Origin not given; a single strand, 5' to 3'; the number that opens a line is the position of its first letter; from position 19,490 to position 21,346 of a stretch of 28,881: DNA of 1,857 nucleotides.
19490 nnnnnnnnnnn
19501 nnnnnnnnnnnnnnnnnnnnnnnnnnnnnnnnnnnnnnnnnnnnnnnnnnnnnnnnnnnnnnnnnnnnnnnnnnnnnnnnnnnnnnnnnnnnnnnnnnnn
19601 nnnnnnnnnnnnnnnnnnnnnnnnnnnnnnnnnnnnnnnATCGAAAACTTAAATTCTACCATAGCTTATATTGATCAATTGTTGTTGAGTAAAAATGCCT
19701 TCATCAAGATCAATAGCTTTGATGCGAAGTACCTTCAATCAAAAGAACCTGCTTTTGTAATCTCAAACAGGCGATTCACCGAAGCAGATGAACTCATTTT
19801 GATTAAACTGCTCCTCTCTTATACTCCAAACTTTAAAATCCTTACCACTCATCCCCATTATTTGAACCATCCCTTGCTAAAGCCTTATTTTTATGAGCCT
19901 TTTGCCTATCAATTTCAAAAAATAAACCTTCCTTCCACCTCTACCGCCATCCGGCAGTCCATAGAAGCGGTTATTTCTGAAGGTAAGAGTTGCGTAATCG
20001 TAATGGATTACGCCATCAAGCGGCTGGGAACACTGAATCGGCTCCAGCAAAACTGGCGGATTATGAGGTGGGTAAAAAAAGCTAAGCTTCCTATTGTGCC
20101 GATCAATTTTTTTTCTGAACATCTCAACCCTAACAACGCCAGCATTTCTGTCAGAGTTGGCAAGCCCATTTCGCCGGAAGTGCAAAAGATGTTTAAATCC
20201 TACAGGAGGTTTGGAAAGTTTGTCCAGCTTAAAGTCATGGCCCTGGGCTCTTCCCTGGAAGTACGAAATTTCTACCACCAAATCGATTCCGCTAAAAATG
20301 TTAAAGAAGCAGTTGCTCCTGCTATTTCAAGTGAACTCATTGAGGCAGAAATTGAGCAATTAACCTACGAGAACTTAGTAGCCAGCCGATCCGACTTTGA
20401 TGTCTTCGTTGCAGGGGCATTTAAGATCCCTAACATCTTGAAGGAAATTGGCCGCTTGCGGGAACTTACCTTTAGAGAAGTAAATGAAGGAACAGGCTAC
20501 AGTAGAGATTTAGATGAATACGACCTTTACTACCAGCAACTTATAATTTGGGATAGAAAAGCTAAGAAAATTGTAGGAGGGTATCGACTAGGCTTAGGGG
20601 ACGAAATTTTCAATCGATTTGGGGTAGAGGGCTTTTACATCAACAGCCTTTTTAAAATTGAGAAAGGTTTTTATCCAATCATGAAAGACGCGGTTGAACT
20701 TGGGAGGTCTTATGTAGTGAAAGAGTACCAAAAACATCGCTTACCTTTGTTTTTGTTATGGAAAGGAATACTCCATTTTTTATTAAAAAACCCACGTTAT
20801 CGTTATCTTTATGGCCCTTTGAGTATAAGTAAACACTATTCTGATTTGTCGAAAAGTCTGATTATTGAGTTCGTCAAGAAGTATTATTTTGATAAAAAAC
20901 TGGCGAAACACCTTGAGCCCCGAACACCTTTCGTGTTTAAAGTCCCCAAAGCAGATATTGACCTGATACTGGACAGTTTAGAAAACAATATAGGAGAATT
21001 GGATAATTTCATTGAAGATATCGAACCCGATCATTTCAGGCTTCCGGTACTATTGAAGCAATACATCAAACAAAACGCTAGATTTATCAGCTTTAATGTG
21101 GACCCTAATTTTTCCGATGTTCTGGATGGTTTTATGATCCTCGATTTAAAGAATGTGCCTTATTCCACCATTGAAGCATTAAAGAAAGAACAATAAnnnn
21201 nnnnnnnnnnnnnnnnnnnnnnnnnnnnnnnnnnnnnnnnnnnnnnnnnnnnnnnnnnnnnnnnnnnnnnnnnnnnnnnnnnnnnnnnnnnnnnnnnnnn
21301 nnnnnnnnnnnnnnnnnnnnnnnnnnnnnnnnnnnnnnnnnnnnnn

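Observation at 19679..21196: OlsB-like N-acyltransferase fused to a PlsC-like domain whose catalytic His is replaced, and with no ATG start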

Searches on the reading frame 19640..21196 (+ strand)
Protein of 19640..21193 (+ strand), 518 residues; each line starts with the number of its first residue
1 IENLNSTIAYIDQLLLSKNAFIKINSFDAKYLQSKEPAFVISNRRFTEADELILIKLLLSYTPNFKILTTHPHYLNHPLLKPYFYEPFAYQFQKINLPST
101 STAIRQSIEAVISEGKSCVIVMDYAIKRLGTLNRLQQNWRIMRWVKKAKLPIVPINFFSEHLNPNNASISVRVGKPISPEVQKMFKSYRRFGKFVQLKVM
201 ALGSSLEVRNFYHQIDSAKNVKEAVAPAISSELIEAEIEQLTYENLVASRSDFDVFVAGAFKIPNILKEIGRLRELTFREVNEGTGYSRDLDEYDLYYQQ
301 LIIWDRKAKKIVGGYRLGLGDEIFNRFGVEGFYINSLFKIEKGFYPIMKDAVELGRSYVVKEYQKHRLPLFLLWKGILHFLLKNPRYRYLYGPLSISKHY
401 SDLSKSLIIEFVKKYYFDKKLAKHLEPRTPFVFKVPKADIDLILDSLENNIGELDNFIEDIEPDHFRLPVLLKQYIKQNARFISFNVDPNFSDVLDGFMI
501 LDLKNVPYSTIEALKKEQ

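Call 3: search_protein_families(library=pfam, proteins=[window:19679-21196:+], max_evalue=1)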
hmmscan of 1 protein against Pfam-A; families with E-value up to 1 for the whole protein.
window:19679-21196:+ (505 aa): 2 families
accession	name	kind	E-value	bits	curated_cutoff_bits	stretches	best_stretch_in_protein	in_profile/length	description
PF13444.12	Acetyltransf_5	-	2e-21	77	22.4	1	260-361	1-102/102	Acetyltransferase (GNAT) domain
PF01553.26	Acyltransferase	-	0.099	12.9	23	1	15-143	6-130/132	Acyltransferase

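Call 4: search_protein_families(library=ncbifam, proteins=[window:19679-21196:+], max_evalue=1)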
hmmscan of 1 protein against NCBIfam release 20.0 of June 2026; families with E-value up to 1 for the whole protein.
window:19679-21196:+ (505 aa): 4 families
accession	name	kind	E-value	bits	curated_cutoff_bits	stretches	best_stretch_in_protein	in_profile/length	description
NF052615.1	orn_lipid_OlsF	equivalog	2.4e-70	237.7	620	1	144-493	219-560/570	bifunctional ornithine lipid synthase OlsF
NF053696.1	GlyAclTfGlsBBct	equivalog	1.2e-39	136.2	300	1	214-493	4-292/303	glycine N(alpha)-acyltransferase GlsB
NF052555.1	OrAlActfOlsBBRUA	equivalog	6.4e-09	35.7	320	1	262-370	48-158/278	l-ornithine N(alpha)-acyltransferase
NF052554.1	OrAlActfOlsBRHOCB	equivalog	4.7e-06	26.5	350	1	277-379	48-149/256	L-ornithine N(alpha)-acyltransferase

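Call 6: find_homologous_proteins(query=window:19679-21196:+)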
Query window:19679-21196:+ (505 aa): 6326 proteins with E <= 0.001 among 8000 candidates; the best 120 are listed.
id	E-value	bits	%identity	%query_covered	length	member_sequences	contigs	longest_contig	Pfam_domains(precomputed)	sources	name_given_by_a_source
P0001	0.0e+0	1128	100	100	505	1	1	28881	PF13444.13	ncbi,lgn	-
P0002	4.7e-208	710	62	100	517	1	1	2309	PF13444.13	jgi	jgi:putative hemolysin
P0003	5.3e-177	608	58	95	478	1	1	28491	PF13444.13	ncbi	-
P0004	3.4e-176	605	65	81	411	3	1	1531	PF13444.13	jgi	jgi:putative hemolysin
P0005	1.8e-161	556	52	95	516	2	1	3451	PF13444.13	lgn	-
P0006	1.2e-160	554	53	98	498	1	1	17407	PF13444.13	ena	-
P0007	1.7e-159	550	51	100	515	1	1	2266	PF13444.13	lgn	-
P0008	1.5e-158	547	51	98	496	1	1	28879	PF13444.13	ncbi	ncbi:MAG: lysophospholipid acyltransferase family protein [Bacteroidota bacterium]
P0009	4.7e-158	545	51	100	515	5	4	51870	PF13444.13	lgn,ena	-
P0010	4.8e-158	545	53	98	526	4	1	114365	PF13444.13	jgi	jgi:hypothetical protein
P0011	5.7e-158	545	52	100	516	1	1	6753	PF13444.13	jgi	-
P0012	5.7e-155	535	50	98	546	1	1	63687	PF13444.13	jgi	-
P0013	2.3e-154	533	51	98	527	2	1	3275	PF13444.13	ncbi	ncbi:MAG: GNAT family N-acyltransferase [Bacteroidota bacterium]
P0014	6.2e-154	532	51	98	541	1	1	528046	PF13444.13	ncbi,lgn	ncbi:MAG: GNAT family N-acyltransferase [Bacteroidota bacterium]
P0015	1.3e-153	530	52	95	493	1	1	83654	PF13444.13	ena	-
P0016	1.7e-153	530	50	100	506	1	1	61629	PF13444.13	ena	-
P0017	7.9e-153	528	51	98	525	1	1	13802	PF13444.13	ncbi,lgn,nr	ncbi:MAG: GNAT family N-acetyltransferase [Saprospiraceae bacterium]|nr:GNAT family N-acetyltransfer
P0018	1.5e-152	527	50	99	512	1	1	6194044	PF13444.13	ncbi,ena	-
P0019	4.0e-152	526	51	99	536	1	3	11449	PF13444.13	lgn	-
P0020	4.7e-152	525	49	100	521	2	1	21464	PF13444.13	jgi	jgi:putative hemolysin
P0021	1.1e-151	524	52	93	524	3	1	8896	PF13444.13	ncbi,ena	-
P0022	1.3e-151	524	49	100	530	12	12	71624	PF13444.13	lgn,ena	-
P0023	2.0e-151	523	51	98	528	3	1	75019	PF13444.13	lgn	-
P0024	4.1e-151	522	51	95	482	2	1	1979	PF13444.13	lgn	-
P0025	7.5e-151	521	49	100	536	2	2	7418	PF13444.13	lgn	-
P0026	9.8e-151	521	50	100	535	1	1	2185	PF13444.13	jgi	jgi:putative hemolysin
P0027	2.0e-150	520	50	98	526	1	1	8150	PF13444.13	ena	-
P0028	2.5e-150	520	51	98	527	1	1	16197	PF13444.13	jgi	jgi:putative hemolysin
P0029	2.9e-150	519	58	82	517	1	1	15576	PF13444.13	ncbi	ncbi:MAG: GNAT family N-acetyltransferase [Bacteroidota bacterium]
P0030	3.8e-150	519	51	99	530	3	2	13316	PF13444.13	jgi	jgi:hypothetical protein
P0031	6.4e-150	518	66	69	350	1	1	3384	PF13444.13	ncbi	ncbi:MAG: GNAT family N-acyltransferase, partial [Bacteroidota bacterium]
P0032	1.6e-149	517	49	100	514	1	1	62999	PF13444.13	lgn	-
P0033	5.4e-149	515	49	100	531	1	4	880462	PF13444.13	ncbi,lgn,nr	ncbi:MAG: GNAT family N-acetyltransferase [Lewinellaceae bacterium]|nr:GNAT family N-acetyltransfera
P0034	6.4e-149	515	51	98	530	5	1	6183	PF13444.13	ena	-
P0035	1.3e-148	514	49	100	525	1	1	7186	PF13444.13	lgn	-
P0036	1.0e-147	511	48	100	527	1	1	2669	PF13444.13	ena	-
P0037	1.1e-147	511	56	83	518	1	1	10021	PF13444.13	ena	-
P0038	1.6e-147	510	49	100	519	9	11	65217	PF13444.13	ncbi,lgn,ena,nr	ncbi:MAG: hypothetical protein CMN32_00230 [Saprospirales bacterium]|nr:hypothetical protein [Sapros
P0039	2.5e-147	510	53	85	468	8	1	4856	PF13444.13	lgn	-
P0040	2.8e-147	510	50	98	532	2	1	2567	PF13444.13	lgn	-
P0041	3.3e-147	509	49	100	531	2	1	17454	PF13444.13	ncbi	-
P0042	3.6e-147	509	48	100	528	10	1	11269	PF13444.13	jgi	jgi:hypothetical protein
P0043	5.0e-147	509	49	100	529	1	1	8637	PF13444.13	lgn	-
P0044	5.1e-147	509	49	100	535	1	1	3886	PF13444.13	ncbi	-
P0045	1.1e-146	508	49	98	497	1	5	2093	PF13444.13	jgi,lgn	jgi:hypothetical protein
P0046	1.7e-146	507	49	96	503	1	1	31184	PF13444.13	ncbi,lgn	ncbi:MAG: GNAT family N-acyltransferase [Bacteroidia bacterium]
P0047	2.0e-146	507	55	84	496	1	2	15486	PF13444.13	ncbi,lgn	-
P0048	2.8e-146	506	48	100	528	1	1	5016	PF13444.13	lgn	-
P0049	5.8e-146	505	56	80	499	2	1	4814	PF13444.13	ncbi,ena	-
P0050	6.6e-146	505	57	80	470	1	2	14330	PF13444.13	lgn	-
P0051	1.0e-145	504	57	79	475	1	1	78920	PF13444.13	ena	-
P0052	1.0e-145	504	49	96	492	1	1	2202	PF13444.13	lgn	-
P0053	1.1e-145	504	56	79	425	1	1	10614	PF13444.13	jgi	jgi:putative hemolysin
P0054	1.7e-145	504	48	100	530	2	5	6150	PF13444.13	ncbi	-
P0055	2.0e-145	504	49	99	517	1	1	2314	PF13444.13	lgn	-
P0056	2.1e-145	503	48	100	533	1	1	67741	PF13444.13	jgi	jgi:putative hemolysin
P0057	2.2e-145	503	49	100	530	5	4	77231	PF13444.13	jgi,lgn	jgi:putative hemolysin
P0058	2.4e-145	503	55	81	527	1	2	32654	PF13444.13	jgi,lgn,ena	jgi:putative hemolysin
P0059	2.8e-145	503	49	96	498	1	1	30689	PF13444.13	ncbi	-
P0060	3.8e-145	503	49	98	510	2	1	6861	PF13444.13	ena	-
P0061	4.9e-145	502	49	97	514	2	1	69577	PF13444.13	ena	-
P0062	4.9e-145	502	56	79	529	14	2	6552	PF13444.13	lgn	-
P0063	5.8e-145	502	55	80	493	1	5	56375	PF13444.13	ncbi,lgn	-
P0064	6.3e-145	502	49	98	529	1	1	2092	PF13444.13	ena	-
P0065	8.7e-145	501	49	98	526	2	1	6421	PF13444.13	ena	-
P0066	1.2e-144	501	48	100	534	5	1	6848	PF13444.13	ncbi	-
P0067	1.2e-144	501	47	100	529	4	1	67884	PF13444.13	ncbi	-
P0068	1.3e-144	501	47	98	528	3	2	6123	PF13444.13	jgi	jgi:putative hemolysin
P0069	1.3e-144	501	48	100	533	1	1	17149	PF13444.13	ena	-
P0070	1.5e-144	501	50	97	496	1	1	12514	PF13444.13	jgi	-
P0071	1.9e-144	500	48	100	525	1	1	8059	PF13444.13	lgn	-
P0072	2.0e-144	500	49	100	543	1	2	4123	PF13444.13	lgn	-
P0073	2.4e-144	500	49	99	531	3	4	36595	PF13444.13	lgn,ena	-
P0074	3.0e-144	500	49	100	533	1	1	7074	PF13444.13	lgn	-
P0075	3.8e-144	499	48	100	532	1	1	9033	PF13444.13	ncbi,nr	ncbi:MAG: lysophospholipid acyltransferase family protein [Saprospiraceae bacterium]|nr:lysophosphol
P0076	3.9e-144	499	56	81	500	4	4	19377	PF13444.13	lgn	-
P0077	4.0e-144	499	58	75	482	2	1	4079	PF13444.13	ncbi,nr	ncbi:MAG: GNAT family N-acetyltransferase [Bacteroidetes bacterium]|nr:MAG: GNAT family N-acetyltran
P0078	7.0e-144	498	48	100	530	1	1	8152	PF13444.13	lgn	-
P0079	9.7e-144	498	50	96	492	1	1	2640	PF13444.13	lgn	-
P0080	1.9e-143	497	48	100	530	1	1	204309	PF13444.13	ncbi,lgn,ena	-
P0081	2.2e-143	497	48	98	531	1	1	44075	PF13444.13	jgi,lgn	-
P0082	2.2e-143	497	49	95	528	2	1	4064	PF13444.13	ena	-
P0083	2.2e-143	497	49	100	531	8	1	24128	PF13444.13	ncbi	-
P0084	2.3e-143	497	52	88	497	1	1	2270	PF13444.13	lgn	-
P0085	2.7e-143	496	48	100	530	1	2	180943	PF13444.13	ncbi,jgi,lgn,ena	-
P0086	3.6e-143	496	48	99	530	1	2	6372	PF13444.13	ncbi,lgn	ncbi:MAG: GNAT family N-acyltransferase [Saprospiraceae bacterium]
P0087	6.5e-143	495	48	100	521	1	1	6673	PF13444.13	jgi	jgi:putative hemolysin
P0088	7.4e-143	495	48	98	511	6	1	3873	PF13444.13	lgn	-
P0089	7.6e-143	495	50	95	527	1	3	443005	PF13444.13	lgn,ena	-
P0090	1.1e-142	494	48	97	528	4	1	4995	PF13444.13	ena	-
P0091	1.1e-142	494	55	81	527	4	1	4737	PF13444.13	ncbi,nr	ncbi:MAG: GNAT family N-acetyltransferase [Saprospiraceae bacterium]|nr:GNAT family N-acetyltransfer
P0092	1.2e-142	494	50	96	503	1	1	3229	PF13444.13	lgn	-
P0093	1.4e-142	494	52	85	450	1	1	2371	PF13444.13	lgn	-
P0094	2.0e-142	494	49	99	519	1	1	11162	PF13444.13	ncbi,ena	-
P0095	2.9e-142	493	46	100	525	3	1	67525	PF13444.13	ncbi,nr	ncbi:MAG: glycerol acyltransferase [Saprospiraceae bacterium]|nr:MAG: glycerol acyltransferase [Sapr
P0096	3.5e-142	493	48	100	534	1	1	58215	PF13444.13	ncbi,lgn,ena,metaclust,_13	metaclust:\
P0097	3.7e-142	493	48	98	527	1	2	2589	PF13444.13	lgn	-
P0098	4.5e-142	492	48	100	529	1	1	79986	PF13444.13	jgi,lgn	jgi:putative hemolysin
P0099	4.6e-142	492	48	100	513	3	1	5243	PF13444.13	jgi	-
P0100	4.7e-142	492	49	96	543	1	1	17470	PF13444.13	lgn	-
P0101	6.0e-142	492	64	69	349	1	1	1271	PF13444.13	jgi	jgi:putative hemolysin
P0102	6.0e-142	492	55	80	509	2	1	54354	PF13444.13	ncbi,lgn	-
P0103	8.0e-142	492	48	100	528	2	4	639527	PF13444.13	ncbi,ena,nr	ncbi:MAG: lysophospholipid acyltransferase family protein [Saprospirales bacterium]|nr:lysophospholi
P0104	8.8e-142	491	52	84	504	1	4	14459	PF13444.13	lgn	-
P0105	1.0e-141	491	46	100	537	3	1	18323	PF13444.13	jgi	jgi:putative hemolysin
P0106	1.0e-141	491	48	100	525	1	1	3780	PF13444.13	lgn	-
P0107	1.2e-141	491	50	95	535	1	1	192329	PF13444.13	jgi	-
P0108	1.5e-141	491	47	100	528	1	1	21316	PF13444.13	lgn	-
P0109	2.1e-141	490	56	80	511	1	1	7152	PF13444.13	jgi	-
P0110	2.1e-141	490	48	100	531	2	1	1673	PF13444.13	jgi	jgi:putative hemolysin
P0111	2.2e-141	490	53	84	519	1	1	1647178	PF13444.13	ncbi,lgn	ncbi:MAG: GNAT family N-acyltransferase [Chitinophagales bacterium]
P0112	2.9e-141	490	48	100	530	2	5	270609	PF13444.13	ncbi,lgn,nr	ncbi:MAG: GNAT family N-acetyltransferase [Saprospiraceae bacterium]|nr:GNAT family N-acetyltransfer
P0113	3.4e-141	490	46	100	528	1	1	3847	PF13444.13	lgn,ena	-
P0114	4.4e-141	489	48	99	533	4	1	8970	PF13444.13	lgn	-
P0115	5.6e-141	489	47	98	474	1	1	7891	PF13444.13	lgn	-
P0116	5.9e-141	489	45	100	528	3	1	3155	PF13444.13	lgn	-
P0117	6.3e-141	489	49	100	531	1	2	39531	PF13444.13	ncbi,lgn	-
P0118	7.4e-141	488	49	99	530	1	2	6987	PF13444.13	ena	-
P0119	1.7e-140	487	48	100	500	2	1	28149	PF13444.13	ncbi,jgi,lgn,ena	-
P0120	2.4e-140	487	48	96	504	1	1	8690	PF13444.13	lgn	-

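Call 12: search_solved_structures(query=window:19679-21196:+, max_evalue=10, show_alignments=3)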
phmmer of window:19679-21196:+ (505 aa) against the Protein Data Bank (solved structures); distinct sequences matched with E-value up to 10: 14.
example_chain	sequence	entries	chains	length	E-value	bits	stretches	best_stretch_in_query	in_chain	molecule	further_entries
2ctn_A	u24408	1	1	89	0.57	12.1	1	219-263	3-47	TROPONIN C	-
1wrk_A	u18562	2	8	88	0.72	11.8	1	219-263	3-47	Troponin C, slow skeletal and cardiac muscles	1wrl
2n79_C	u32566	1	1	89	0.74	11.8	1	219-263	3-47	Troponin C, slow skeletal and cardiac muscles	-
2kfx_T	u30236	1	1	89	0.74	11.8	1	219-263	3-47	Troponin C, slow skeletal and cardiac muscles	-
9d58_A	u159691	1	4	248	0.83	11.6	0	337-379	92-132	Dystrophin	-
1dxx_A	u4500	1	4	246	0.88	11.5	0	337-379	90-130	DYSTROPHIN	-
2n7l_C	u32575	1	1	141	1.1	11.2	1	218-263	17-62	Troponin C/Troponin I chimera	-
4gjf_A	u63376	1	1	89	1.4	10.9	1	219-263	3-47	Troponin C, slow skeletal and cardiac muscles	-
1ap4_A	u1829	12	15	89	1.4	10.9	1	219-263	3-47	CARDIAC N-TROPONIN C | TROPONIN C, SLOW SKELETAL AND CARDIAC MUSCLES | PROTEIN (TROPONIN C)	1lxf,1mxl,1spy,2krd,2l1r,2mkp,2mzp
2kgb_C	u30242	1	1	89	1.4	10.8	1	219-263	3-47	Troponin C, slow skeletal and cardiac muscles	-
2jxl_A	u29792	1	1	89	1.4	10.8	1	219-263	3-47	Troponin C, slow skeletal and cardiac muscles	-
7sc2_A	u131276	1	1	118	1.5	10.8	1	219-263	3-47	Troponin C, slow skeletal and cardiac muscles,Troponin I, cardiac muscle chimera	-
5vln_A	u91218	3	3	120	1.5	10.7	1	219-263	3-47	Troponin C, slow skeletal and cardiac muscles,Troponin I, cardiac muscle | Troponin C, Troponin I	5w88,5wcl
6mv3_A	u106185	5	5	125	1.7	10.6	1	219-263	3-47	Troponin C, slow skeletal and cardiac muscles,Troponin I, cardiac muscle chimera | Troponin C, slow skeletal and cardiac muscles,Troponin I, cardiac muscle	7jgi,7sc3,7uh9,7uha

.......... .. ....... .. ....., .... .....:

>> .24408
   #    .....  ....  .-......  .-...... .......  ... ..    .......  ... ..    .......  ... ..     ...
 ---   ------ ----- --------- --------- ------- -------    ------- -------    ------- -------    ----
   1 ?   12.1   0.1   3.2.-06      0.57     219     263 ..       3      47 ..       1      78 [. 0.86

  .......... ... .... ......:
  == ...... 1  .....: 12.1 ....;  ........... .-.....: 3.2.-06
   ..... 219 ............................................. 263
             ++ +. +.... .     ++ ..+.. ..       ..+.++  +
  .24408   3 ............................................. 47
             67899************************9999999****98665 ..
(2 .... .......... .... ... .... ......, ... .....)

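Call 21: search_protein_families(library=pfam, alignment_id=A2, max_evalue=0.1)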
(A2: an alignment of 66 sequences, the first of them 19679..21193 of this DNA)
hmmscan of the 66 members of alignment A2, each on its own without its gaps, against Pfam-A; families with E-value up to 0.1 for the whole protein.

A. member 1, window:19679-21193:+ (505 aa): 2 families
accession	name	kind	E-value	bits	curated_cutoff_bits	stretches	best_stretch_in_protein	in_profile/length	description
PF13444.12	Acetyltransf_5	-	2e-21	77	22.4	1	260-361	1-102/102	Acetyltransferase (GNAT) domain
PF01553.26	Acyltransferase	-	0.099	12.9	23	0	15-143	6-130/132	Acyltransferase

B. families by the number of members that match (of 66 scanned): 13 families
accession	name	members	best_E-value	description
PF13444.12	Acetyltransf_5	66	2.4e-25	Acetyltransferase (GNAT) domain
PF01553.26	Acyltransferase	8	0.0017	Acyltransferase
PF23138.1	CTLH_Armc9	3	0.0064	Armc9, CTLH-like domain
PF17545.7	DUF5461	3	0.016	Family of unknown function (DUF5461)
PF03250.19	Tropomodulin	3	0.018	Tropomodulin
PF05673.19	DUF815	1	0.054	Protein of unknown function (DUF815)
PF16795.10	Phage_integr_3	1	0.056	Archaeal phage integrase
PF11776.13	RcnB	1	0.057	Nickel/cobalt transporter regulator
PF13678.12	Peptidase_M85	1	0.062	NFkB-p65-degrading zinc protease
PF20015.4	VMAP-M12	1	0.063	vWA-MoxR associated protein middle region (VMAP-M) 12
PF18953.6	SAP_new25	1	0.073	SAP domain-containing new25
PF20914.2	DNA_pol_IIIA_C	1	0.089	DNA polymerase III subunit alpha, C-terminal domain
PF08190.17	PIH1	1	0.096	PIH1 N-terminal domain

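Call 22: predict_structure(alignment_id=A1)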
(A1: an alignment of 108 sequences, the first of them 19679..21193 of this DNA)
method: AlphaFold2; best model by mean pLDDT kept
length: 505 residues; sequences in the alignment: 108
mean_pLDDT: 88.8   pTM: 0.82
mean pLDDT of the five models: 88.8, 88.4, 88.4, 87.6, 86.4
residues with pLDDT >= 90: 319; 70-90: 149; 50-70: 23; < 50: 14
segments of 3 or more residues with pLDDT < 50: 193-204
pLDDT, mean of each block of 10 residues (from residue 1): 85 90 95 92 94 93 94 85 69 95 96 71 90 97 89 88 94 90 86 47 61 97 97 96 96 97 90 89 91 97 96 91 93 98 93 89 93 95 86 92 96 90 78 92 88 82 93 73 90 91 73
secondary structure, 60 per line:
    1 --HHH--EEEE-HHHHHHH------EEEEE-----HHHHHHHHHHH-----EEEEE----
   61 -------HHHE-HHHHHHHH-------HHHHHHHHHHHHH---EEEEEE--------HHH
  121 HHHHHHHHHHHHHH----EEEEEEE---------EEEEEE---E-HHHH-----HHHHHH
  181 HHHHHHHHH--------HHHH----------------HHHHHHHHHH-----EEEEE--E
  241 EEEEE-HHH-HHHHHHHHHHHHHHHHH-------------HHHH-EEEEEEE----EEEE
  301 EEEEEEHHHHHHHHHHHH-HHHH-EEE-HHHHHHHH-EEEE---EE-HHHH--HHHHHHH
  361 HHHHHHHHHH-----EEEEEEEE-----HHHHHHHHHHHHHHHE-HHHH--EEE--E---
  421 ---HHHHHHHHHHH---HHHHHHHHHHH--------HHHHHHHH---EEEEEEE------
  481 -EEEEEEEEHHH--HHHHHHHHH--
elements in order: E8-11 H13-19 E26-30 H36-46 E52-56 H73-80 H88-100 E104-109 H118-134 E139-145 E155-160 H166-169 H175-189 H198-201 H218-227 E233-237 E240-245 H251-267 H281-284 E286-292 E297-306 H307-318 H320-323 E325-327 H329-336 E338-341 H348-351 H354-370 E376-383 H389-403 H406-409 E412-414 H424-434 H438-448 H457-464 E468-474 E482-489 H495-503
